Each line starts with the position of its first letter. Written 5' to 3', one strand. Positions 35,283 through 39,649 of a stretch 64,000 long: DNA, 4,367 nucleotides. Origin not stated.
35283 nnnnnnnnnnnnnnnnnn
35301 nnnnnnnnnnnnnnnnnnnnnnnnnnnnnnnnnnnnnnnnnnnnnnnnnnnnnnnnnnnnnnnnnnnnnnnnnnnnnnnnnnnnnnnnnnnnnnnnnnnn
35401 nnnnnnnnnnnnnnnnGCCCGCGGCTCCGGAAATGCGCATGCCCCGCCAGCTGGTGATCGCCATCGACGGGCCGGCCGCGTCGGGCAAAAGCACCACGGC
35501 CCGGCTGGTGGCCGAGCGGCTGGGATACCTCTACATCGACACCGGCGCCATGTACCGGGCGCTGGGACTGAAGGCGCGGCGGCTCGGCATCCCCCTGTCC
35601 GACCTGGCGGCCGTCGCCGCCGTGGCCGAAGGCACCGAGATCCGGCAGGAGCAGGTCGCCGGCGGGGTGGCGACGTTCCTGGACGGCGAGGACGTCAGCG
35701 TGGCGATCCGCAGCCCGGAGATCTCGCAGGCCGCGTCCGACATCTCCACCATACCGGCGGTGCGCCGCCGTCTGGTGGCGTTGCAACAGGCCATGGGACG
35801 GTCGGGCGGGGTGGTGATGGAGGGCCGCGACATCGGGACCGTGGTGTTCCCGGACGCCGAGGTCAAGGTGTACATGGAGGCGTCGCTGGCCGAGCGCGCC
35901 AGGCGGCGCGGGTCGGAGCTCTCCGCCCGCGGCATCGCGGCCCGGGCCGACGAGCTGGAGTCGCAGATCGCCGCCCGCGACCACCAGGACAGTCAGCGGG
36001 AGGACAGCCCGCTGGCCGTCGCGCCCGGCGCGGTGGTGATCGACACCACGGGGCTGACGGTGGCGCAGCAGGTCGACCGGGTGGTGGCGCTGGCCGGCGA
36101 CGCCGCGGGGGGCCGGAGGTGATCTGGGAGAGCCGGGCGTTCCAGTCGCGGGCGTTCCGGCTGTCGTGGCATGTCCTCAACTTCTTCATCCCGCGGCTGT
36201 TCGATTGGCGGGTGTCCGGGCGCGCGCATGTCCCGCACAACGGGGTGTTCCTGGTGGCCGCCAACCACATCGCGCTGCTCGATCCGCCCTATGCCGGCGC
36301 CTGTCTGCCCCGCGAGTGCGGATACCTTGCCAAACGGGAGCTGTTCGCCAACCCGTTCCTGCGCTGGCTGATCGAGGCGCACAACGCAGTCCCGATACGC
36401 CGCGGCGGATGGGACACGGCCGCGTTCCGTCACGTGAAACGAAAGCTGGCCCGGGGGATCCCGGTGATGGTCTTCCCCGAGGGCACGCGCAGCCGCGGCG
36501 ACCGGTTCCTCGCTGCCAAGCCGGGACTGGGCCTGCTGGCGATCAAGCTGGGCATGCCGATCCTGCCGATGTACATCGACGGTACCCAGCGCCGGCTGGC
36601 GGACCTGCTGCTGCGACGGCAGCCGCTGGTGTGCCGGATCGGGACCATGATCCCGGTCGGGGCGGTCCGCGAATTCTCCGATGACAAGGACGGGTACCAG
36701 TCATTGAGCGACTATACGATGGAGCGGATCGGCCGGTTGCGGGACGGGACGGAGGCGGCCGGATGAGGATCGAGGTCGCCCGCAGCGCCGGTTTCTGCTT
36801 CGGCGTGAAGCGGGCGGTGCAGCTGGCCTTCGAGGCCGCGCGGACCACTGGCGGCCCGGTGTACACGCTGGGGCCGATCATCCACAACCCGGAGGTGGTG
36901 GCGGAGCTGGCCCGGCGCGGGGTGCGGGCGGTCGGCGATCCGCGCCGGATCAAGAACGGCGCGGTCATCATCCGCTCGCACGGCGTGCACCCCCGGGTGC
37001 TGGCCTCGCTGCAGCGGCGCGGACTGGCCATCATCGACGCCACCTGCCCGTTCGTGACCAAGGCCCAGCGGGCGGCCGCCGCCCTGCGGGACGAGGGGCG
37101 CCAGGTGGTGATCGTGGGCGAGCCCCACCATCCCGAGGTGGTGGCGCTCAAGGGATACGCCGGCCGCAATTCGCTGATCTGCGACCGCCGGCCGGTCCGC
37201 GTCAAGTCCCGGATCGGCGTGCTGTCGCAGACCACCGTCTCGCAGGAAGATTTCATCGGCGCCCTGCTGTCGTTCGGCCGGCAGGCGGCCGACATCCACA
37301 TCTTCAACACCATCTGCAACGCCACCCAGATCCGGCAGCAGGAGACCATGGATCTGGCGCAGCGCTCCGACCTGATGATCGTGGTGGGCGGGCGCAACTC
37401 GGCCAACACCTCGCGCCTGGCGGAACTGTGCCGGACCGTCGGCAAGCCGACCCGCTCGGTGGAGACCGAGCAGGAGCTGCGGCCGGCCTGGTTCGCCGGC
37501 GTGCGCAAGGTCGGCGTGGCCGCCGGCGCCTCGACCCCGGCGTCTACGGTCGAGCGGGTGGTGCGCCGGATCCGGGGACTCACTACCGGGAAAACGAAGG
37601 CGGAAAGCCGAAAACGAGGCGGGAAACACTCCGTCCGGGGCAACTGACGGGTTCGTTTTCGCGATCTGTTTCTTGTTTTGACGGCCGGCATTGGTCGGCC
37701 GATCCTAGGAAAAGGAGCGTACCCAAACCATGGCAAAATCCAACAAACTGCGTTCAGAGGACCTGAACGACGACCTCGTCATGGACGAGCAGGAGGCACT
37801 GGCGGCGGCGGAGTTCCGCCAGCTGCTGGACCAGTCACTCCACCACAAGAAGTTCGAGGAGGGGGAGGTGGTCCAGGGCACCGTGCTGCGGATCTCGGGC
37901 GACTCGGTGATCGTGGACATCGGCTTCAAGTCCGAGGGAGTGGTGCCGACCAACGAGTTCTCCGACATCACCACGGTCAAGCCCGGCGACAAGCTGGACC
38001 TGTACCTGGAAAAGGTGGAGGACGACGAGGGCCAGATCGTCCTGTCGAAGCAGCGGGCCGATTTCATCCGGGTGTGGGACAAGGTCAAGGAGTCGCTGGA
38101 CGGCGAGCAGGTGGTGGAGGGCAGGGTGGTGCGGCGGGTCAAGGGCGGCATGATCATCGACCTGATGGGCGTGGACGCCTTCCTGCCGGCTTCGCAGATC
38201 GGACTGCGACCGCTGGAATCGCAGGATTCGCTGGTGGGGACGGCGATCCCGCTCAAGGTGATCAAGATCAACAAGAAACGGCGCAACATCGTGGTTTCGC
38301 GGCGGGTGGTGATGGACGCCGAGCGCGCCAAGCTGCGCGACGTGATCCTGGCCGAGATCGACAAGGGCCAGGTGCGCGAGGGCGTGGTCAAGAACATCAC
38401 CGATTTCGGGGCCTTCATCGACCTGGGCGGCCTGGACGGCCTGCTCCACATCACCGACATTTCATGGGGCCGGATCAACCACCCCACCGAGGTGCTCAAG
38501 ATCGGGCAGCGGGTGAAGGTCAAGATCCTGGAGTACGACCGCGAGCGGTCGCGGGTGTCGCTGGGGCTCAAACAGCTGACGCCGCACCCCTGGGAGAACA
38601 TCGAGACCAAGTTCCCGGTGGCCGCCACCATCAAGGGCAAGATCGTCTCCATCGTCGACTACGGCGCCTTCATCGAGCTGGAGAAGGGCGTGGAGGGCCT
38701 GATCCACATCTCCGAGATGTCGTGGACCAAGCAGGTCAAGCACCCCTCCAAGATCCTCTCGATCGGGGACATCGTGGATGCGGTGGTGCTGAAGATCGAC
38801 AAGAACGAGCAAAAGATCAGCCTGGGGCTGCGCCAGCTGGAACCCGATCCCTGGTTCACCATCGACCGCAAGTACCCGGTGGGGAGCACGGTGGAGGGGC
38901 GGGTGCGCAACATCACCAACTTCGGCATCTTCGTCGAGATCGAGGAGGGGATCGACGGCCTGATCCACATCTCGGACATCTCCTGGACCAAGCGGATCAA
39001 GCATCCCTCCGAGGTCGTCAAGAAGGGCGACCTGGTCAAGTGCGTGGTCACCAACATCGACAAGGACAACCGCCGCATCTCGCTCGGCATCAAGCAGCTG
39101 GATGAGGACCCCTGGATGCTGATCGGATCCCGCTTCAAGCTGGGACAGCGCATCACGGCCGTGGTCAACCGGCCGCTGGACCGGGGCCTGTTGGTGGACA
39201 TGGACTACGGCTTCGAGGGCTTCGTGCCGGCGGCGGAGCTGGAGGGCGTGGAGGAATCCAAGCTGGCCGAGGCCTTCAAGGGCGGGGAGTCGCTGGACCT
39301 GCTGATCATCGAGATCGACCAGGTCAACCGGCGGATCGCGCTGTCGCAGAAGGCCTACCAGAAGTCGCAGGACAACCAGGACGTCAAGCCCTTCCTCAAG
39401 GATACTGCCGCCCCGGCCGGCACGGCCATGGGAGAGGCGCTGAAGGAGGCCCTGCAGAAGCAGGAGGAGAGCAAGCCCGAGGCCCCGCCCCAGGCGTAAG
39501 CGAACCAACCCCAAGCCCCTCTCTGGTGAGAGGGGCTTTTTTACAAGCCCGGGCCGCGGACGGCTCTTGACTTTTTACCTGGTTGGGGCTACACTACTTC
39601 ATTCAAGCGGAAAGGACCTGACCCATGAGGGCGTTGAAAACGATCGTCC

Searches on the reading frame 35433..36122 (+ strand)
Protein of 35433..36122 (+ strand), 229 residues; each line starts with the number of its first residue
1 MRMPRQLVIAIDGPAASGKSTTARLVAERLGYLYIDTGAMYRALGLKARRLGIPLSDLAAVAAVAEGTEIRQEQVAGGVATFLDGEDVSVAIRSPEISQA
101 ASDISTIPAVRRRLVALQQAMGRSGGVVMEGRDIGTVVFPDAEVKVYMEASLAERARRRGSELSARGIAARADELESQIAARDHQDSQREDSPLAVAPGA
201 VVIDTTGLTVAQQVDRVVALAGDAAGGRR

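Call 43: search_protein_families(library=pfam, proteins=[window:35433-36122:+], max_evalue=0.00001)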
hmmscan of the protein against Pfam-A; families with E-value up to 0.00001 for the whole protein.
window:35433-36122:+ (229 aa): 2 families
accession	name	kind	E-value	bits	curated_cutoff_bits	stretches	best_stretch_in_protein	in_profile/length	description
PF02224.24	Cytidylate_kin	-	2.7e-70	236.8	26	1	9-220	1-208/211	Cytidylate kinase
PF13189.12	Cytidylate_kin2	-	2.3e-08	34.9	28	1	8-188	1-152/176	Cytidylate kinase-like family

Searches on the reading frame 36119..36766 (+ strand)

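Call 44: search_protein_families(library=pfam, proteins=[window:36119-36766:+], max_evalue=0.00001)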
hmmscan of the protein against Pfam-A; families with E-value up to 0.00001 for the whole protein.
window:36119-36766:+ (215 aa): 1 family
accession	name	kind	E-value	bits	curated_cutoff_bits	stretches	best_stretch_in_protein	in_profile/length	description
PF01553.26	Acyltransferase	-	3e-25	89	23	1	31-153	3-131/132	Acyltransferase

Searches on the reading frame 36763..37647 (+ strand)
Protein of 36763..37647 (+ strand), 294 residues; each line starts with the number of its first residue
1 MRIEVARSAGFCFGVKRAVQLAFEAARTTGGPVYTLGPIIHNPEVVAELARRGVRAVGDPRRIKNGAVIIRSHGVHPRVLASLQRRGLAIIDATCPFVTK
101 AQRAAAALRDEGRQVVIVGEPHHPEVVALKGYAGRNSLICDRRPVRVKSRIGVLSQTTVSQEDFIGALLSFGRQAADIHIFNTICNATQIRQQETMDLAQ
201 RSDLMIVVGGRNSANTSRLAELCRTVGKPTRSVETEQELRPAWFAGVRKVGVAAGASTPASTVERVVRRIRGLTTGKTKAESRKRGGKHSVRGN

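Call 44: search_protein_families(library=pfam, proteins=[window:36763-37647:+], max_evalue=0.00001)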
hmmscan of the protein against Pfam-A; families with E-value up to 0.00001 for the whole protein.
window:36763-37647:+ (294 aa): 1 family
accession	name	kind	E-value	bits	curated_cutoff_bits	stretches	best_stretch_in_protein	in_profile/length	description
PF02401.23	LYTB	-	2.9e-89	299.3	24.5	1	3-270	1-266/267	LytB protein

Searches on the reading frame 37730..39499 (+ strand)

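Call 44: search_protein_families(library=pfam, proteins=[window:37730-39499:+], max_evalue=0.00001)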
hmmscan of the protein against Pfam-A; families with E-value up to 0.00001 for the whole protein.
window:37730-39499:+ (589 aa): 5 families
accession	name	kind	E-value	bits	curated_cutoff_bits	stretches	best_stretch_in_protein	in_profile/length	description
PF00575.29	S1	-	9.4e-98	321.1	22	6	211-281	3-74/74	S1 RNA binding domain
PF23459.1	S1_RRP5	-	1.9e-29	102.5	27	1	385-448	4-66/72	RRP5 S1 domain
PF21710.3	Spt6_S1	-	4.2e-15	56.3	27.5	0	304-369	23-88/91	Spt6, S1/OB domain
PF13509.12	S1_2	-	6.1e-11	42.7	21.8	0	213-245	2-35/61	S1 domain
PF17092.11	PCB_OB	-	3.3e-08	34.7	27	0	300-350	34-94/111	Penicillin-binding protein OB-like domain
